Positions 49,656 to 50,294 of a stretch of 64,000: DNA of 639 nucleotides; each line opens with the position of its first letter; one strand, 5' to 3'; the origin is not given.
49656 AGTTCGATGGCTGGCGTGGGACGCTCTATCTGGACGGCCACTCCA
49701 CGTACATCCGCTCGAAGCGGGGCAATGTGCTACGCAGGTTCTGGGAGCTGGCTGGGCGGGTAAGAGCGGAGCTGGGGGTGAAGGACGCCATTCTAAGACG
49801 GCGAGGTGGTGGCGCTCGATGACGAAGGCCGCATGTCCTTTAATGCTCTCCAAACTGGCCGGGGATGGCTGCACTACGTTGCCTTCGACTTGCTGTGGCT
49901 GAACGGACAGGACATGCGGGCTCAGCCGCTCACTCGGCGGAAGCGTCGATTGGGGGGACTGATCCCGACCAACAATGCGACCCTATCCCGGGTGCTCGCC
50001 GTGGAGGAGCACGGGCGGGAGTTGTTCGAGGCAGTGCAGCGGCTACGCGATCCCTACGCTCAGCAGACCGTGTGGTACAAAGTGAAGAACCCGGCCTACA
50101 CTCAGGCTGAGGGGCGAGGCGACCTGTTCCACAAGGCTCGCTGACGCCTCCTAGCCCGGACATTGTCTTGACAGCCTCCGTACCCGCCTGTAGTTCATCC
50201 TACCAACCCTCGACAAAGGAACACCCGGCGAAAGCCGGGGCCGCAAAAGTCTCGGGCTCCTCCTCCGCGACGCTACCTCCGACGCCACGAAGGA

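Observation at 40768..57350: Collinear array of diverged 'U - minimal ligase - outward promoter/leader' modules alternating with unrelated cargo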

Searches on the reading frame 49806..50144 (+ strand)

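Call 10: search_protein_families(library=pfam, proteins=[window:49806-50144:+], max_evalue=0.01)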
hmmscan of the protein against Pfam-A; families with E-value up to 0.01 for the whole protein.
window:49806-50144:+ (112 aa): 1 family
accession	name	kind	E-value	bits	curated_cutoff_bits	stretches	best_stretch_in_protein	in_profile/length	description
PF01068.26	DNA_ligase_A_M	-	0.00018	21.7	26.2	1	22-60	115-155/204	ATP dependent DNA ligase domain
